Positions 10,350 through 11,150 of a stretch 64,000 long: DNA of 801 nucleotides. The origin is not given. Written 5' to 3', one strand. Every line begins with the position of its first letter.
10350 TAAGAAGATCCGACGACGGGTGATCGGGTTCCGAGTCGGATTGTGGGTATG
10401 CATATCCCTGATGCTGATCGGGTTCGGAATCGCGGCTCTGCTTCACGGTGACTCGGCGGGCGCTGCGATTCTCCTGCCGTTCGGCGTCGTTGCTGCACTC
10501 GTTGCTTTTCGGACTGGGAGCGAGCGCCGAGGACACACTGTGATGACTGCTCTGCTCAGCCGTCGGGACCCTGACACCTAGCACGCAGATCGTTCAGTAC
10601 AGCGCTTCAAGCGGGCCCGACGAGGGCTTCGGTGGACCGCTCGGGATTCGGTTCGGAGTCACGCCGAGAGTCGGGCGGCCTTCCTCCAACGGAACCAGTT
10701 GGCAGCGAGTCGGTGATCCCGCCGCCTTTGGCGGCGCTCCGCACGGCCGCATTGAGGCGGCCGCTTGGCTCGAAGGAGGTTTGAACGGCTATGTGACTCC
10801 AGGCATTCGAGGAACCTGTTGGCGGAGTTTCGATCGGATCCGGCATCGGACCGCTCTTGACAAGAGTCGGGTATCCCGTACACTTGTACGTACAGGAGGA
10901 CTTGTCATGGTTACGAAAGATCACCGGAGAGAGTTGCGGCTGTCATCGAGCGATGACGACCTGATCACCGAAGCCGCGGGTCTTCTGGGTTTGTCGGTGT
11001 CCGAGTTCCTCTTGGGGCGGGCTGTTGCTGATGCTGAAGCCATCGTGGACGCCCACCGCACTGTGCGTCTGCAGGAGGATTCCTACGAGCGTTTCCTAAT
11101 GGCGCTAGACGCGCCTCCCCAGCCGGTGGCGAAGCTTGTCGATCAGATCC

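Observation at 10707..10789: Conserved three-hairpin noncoding element with compensatory substitutions, present in four of the five modules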

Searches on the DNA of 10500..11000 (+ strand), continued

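Call 42: search_with_rna_model(model_id=R1, sources=[L013, L014, L015, L016, L017, L018, L019, L020, L021, L022, L023, L024, L025, L026, L027, L028, L029, L030, L031, L032, L033, L034, L035, L036, L037, L038, L039, L040, L041, L042, L043, L044, L045, L046, L047, L048, L049, L050, L051, L052, L053, L054, L055, L056, L057, L058, L059, L060, L061, L062, L063, L064, L065, L066, L067], max_evalue=1, show_alignments=8)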
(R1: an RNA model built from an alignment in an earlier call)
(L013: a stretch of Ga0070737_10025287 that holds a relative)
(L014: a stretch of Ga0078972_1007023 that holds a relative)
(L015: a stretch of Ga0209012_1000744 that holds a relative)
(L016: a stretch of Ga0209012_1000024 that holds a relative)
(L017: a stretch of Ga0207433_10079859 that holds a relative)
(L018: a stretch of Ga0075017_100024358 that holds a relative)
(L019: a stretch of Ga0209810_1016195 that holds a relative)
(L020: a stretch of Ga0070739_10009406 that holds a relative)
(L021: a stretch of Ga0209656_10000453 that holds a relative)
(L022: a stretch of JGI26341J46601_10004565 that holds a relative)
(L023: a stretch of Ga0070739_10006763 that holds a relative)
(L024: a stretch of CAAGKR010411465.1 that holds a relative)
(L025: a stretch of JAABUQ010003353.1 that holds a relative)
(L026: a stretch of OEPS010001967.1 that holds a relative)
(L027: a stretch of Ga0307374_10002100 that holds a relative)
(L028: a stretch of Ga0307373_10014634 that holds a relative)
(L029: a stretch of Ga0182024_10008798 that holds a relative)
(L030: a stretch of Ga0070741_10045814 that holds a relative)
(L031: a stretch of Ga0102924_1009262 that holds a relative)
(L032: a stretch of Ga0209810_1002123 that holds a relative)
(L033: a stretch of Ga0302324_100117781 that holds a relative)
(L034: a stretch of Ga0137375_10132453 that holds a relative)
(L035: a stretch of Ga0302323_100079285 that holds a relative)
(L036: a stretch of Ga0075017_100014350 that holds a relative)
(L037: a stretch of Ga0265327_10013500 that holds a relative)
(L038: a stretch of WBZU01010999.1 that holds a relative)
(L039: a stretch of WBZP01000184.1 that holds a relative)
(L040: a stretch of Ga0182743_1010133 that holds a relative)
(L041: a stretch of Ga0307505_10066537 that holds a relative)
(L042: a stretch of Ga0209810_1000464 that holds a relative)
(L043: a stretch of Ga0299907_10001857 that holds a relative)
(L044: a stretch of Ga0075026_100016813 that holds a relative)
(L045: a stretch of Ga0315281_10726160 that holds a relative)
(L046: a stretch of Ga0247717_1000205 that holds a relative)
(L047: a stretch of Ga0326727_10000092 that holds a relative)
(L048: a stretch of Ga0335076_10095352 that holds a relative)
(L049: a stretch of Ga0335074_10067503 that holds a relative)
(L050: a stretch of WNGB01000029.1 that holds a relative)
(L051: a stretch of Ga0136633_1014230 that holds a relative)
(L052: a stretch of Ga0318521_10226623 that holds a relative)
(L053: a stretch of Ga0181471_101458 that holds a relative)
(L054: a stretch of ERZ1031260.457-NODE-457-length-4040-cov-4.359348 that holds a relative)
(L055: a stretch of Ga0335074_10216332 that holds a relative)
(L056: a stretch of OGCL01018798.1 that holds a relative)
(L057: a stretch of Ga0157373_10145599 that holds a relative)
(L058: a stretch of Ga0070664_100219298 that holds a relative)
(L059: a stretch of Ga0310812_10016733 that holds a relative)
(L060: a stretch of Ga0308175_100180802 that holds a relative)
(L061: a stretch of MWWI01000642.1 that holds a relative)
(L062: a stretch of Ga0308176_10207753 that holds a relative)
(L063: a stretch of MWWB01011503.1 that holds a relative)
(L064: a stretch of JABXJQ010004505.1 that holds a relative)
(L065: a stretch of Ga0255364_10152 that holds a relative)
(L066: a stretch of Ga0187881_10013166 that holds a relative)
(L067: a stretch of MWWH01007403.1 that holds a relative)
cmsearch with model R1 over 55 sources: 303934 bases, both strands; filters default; matches with E-value up to 1: 19.
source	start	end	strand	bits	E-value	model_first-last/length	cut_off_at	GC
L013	813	901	-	83.9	4.3e-21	1-90/90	no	0.66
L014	8572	8661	-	80.7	3.5e-20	1-90/90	no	0.69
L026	3512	3602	-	74.3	2.5e-18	1-90/90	no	0.71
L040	4549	4626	+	18.8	0.019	1-90/90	no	0.68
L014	8569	8669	+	17.2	0.053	1-90/90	no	0.68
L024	722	823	-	16.7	0.077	1-90/90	no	0.67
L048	1262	1337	+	16.5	0.084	1-90/90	no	0.64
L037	3811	3921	-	16.1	0.11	1-90/90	no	0.65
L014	1293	1364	+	15.7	0.14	1-90/90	no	0.67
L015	1293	1364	+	15.7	0.14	1-90/90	no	0.67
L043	3077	3148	-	15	0.22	1-90/90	no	0.74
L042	6643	6704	+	14.8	0.27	1-90/90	no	0.81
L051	250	337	-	14.2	0.39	1-90/90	no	0.73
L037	4205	4276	-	13.8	0.5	1-90/90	no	0.76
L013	787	885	+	13.6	0.57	1-90/90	no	0.69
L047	1231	1309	-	13.5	0.62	1-90/90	no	0.71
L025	6958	7038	-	13.5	0.63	1-90/90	no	0.74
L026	3542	3561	+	13.3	0.7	42-61/90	no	0.8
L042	7964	8026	+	13.3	0.71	1-90/90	no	0.73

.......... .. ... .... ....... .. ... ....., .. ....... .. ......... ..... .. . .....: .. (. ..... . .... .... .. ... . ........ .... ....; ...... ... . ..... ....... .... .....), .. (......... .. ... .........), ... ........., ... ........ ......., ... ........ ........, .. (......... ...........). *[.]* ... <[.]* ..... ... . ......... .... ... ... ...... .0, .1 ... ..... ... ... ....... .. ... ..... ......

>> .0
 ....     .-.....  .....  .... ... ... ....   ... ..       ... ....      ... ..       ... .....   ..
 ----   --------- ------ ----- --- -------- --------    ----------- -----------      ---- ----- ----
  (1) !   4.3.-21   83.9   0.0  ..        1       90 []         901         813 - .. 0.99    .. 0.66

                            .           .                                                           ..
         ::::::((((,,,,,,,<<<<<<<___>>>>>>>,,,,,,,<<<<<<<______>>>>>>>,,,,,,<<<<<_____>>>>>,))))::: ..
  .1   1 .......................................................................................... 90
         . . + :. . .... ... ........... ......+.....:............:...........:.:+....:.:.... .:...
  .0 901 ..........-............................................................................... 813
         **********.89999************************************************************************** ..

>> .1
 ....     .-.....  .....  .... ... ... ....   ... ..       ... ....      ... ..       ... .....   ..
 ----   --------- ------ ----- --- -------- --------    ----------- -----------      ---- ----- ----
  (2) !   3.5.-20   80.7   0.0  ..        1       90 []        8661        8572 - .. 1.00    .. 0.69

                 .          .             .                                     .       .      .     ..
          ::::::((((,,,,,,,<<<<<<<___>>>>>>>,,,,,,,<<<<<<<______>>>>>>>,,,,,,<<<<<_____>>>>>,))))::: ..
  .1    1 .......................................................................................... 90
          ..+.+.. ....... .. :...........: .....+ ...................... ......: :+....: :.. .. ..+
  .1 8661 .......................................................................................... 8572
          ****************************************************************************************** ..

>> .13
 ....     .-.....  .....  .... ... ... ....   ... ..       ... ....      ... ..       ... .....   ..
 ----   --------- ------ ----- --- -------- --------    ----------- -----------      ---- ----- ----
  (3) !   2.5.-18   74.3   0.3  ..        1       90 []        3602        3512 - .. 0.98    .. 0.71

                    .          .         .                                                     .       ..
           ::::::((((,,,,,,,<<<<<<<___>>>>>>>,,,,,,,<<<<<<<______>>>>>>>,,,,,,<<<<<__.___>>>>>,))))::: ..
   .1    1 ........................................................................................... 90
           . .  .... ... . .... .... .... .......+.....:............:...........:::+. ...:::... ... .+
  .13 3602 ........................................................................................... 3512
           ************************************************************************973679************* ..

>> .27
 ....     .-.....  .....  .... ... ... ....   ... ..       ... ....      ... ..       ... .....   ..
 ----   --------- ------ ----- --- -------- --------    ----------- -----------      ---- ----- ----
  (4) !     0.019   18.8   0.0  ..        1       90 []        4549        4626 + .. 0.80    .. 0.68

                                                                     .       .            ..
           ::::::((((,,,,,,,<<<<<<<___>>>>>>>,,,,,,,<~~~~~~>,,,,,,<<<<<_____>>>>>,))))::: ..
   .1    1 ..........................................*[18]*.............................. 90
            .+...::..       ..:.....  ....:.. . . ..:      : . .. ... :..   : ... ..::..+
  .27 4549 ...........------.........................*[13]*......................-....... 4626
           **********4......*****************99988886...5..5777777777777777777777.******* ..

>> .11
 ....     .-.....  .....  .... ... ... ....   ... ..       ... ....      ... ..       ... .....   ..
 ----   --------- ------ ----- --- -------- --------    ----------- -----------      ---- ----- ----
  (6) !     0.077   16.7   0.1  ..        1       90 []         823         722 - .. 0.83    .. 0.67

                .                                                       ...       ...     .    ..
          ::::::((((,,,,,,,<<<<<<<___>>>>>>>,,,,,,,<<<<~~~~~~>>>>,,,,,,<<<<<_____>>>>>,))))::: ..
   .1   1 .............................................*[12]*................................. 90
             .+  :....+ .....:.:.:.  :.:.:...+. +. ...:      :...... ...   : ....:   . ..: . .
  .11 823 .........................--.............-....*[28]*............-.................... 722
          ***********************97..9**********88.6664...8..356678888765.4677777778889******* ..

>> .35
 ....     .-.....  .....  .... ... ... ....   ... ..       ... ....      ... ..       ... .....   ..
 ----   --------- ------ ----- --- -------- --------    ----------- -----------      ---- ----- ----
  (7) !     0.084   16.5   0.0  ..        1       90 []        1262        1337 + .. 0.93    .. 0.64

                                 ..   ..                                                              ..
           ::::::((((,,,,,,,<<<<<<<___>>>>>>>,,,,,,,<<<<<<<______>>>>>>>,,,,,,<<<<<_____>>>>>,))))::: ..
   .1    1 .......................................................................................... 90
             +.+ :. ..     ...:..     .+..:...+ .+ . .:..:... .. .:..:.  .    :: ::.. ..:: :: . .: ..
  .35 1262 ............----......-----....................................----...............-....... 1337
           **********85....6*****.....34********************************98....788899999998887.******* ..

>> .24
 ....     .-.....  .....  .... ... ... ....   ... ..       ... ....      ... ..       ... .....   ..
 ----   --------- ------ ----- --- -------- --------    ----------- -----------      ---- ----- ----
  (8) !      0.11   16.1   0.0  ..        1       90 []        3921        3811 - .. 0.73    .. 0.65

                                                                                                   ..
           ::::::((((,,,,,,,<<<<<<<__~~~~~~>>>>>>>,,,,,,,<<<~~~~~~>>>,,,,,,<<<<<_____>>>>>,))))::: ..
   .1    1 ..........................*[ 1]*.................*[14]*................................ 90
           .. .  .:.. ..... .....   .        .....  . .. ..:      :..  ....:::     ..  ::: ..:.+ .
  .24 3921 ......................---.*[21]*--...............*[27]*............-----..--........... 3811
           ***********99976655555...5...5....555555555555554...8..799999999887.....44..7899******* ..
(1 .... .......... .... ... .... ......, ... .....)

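Call 46: search_with_rna_model(model_id=R1, sources=[L068, L069, L070, L071, L072, L073, L074, L075, L076, L077, L078, L079, L080, L081, L082, L083, L084, L085, L086, L087, L088, L089, L090, L091, L092, L093, L094, L095, L096, L097, L098, L099, L100, L101, L102, L103, L104, L105, L106, L107, L108, L109, L110, L111, L112, L113, L114, L115, L116, L117, L118, L119, L120, L121, L122, L123, L124, L125, L126, L127, L128, L129, L130, L131, L132, L133, L134, L135, L136, L137, L138, L139, L140, L141, L142, L143, L144, L145, L146, L147], max_evalue=0.01)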
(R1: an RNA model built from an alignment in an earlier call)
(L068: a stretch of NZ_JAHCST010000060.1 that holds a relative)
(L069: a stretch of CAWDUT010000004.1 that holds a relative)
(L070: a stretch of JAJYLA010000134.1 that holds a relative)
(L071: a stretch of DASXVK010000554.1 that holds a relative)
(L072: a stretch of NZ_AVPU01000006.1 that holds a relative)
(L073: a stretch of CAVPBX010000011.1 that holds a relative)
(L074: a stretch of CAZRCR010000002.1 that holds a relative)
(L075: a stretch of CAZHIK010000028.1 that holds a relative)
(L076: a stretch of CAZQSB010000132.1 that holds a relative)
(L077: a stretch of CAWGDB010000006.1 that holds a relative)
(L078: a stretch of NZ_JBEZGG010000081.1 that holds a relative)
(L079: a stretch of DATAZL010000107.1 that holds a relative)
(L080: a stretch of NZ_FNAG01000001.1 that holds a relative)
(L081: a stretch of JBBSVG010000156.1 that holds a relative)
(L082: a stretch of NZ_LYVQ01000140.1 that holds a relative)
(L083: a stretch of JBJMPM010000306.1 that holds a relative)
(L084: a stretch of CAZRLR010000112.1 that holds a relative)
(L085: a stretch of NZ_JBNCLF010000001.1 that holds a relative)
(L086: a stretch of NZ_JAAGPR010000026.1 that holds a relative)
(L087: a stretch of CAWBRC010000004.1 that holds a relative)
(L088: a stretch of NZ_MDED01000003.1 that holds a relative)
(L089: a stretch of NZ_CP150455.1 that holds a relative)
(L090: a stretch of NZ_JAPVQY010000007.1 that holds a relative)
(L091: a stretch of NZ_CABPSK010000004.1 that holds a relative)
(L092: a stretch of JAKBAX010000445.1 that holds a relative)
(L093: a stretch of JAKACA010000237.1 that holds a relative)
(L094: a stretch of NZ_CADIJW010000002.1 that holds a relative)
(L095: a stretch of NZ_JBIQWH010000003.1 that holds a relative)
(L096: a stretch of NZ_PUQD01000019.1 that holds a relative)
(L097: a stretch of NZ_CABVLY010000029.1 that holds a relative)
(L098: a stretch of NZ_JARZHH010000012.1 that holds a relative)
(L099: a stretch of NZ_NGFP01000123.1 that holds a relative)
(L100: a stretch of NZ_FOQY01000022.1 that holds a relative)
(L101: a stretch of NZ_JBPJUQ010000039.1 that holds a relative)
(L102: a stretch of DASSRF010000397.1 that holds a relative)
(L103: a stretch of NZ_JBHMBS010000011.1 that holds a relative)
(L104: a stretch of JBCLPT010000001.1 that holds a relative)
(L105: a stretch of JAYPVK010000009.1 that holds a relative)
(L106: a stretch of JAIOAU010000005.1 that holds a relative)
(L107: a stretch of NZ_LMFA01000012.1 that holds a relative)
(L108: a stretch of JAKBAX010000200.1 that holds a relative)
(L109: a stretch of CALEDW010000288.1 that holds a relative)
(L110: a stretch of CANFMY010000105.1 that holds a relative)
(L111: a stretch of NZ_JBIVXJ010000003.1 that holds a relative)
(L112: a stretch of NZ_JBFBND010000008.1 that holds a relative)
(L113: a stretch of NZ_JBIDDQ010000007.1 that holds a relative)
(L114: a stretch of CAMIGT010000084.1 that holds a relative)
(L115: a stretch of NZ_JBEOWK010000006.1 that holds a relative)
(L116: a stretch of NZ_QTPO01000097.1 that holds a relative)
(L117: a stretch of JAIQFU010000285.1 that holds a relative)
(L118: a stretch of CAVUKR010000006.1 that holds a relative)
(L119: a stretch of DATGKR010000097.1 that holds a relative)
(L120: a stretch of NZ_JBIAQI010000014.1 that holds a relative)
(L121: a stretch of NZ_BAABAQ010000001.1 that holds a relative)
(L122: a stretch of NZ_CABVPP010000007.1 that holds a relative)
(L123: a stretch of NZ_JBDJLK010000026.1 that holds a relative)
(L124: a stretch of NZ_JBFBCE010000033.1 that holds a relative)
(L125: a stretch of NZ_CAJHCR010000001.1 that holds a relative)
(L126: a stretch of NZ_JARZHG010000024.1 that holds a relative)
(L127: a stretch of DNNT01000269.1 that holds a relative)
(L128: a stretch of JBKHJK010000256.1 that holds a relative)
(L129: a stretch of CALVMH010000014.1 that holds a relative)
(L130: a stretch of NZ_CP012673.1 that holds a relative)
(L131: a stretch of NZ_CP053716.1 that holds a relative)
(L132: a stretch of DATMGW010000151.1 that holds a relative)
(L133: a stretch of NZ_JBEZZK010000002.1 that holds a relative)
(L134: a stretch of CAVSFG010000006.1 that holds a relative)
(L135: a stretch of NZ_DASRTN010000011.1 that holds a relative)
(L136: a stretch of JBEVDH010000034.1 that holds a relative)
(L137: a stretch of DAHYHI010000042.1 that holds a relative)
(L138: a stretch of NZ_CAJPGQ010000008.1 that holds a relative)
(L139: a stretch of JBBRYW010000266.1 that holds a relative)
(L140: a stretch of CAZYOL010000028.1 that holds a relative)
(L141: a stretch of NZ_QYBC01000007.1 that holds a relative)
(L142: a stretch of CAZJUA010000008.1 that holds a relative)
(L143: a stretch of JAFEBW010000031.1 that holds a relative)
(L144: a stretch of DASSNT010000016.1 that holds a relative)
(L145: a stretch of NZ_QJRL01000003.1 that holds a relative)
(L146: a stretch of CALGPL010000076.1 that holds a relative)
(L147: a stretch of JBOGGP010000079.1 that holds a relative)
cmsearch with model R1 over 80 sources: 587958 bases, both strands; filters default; matches with E-value up to 0.01: 25.
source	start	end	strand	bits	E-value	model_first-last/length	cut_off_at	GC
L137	2671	2759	-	105.5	5.6e-27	1-90/90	no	0.65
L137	812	901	-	103.5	2.1e-26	1-90/90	no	0.69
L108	5731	5820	+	98.5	5.8e-25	1-90/90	no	0.68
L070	1868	1959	-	89.1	2.7e-22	1-90/90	no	0.71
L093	846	935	-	80.5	7.8e-20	1-90/90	no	0.72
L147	836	924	+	79.9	1.2e-19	1-90/90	no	0.7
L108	3222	3312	+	79.1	2e-19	1-90/90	no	0.71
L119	2363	2452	-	78.1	3.8e-19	1-90/90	no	0.69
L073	3578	3666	-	76.9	8.8e-19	1-90/90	no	0.72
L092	2928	3018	-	76.7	9.6e-19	1-90/90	no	0.7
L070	6195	6283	-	64.2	3.7e-15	1-90/90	no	0.73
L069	6402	6501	+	30.6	1.5e-05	1-90/90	no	0.68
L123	7812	7898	+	28.1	8.1e-05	1-90/90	no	0.59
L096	1706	1793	+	26.3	0.00025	1-90/90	no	0.58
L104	5234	5304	+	25.2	0.00053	1-90/90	no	0.69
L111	1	66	-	24.5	0.00083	1-70/90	3'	0.59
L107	3666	3742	+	24.4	0.0009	1-90/90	no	0.6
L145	5344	5432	+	23.2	0.002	1-90/90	no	0.61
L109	6041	6123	+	22.9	0.0024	1-90/90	no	0.76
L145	3535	3615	-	22.3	0.0037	1-90/90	no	0.72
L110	1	49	+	21.7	0.0054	41-90/90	5'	0.84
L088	2844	2944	+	21.5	0.0062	1-90/90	no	0.7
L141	3604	3687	-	21.4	0.0064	1-90/90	no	0.69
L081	4356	4422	+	21.4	0.0065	1-90/90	no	0.79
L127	279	341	+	21.3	0.0069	1-90/90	no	0.68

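Call 47: search_with_rna_model(model_id=R1, sources=[window, L001, L002, L003, L004, L013, L014, L026, L137, L108, L070, L093, L147, L119, L073, L092], max_evalue=1e-10, make_alignment=true)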
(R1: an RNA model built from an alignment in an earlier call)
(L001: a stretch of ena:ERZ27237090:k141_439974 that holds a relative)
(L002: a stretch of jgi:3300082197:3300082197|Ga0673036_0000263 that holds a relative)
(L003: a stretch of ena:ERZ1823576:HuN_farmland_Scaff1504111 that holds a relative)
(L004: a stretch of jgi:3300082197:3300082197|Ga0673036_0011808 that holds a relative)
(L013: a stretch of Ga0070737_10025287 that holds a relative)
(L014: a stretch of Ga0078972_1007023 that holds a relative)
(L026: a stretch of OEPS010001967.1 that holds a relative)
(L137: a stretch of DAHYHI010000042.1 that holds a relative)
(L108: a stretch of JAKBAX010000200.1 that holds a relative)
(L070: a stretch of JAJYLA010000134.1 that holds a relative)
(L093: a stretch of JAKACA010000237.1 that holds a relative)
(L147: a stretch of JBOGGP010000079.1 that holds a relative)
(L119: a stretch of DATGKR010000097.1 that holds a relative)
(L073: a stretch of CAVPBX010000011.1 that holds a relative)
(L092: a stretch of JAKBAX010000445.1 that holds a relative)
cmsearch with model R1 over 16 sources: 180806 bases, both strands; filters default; matches with E-value up to 1e-10: 22.
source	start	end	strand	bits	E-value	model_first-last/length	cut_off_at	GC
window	10703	10792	+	111.1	4.3e-29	1-90/90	no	0.68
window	13995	14083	+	105.5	1.7e-27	1-90/90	no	0.65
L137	2671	2759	-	105.5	1.7e-27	1-90/90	no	0.65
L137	812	901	-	103.5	6.5e-27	1-90/90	no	0.69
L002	8097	8186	-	101.4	2.5e-26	1-90/90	no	0.69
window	15847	15935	+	99.3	1e-25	1-90/90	no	0.7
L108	5731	5820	+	98.5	1.8e-25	1-90/90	no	0.68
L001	1776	1865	-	94.7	2.2e-24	1-90/90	no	0.64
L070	1868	1959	-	89.1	8.4e-23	1-90/90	no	0.71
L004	2853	2941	-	87.9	1.9e-22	1-90/90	no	0.67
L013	813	901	-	83.9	2.5e-21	1-90/90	no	0.66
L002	6291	6379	-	82.2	7.8e-21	1-90/90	no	0.72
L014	8572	8661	-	80.7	2.1e-20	1-90/90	no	0.69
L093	846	935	-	80.5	2.4e-20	1-90/90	no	0.72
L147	836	924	+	79.9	3.6e-20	1-90/90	no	0.7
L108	3222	3312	+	79.1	6e-20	1-90/90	no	0.71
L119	2363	2452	-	78.1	1.2e-19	1-90/90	no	0.69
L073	3578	3666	-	76.9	2.7e-19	1-90/90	no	0.72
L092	2928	3018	-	76.7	3e-19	1-90/90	no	0.7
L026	3512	3602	-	74.3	1.5e-18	1-90/90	no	0.71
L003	184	272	-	70.9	1.4e-17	1-90/90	no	0.7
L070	6195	6283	-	64.2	1.1e-15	1-90/90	no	0.73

Alignment A4: 22 matches aligned to the model, 95 columns, each read 5' to 3' on its own strand. Consensus structure (alignment columns), stored with it:
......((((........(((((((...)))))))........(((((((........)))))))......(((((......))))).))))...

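Call 54: build_rna_model(alignment_id=A4)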
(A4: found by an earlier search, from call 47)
Model R2 built from alignment A4 (22 sequences, 95 columns); structure: stored with the alignment.
model positions 90; base pairs 23; branch points 2; effective number of sequences 1.62; information 0.634 bits per position. Calibrated on 0.2 Mb of random sequence (short: E-values are rough).
structure used (alignment columns):
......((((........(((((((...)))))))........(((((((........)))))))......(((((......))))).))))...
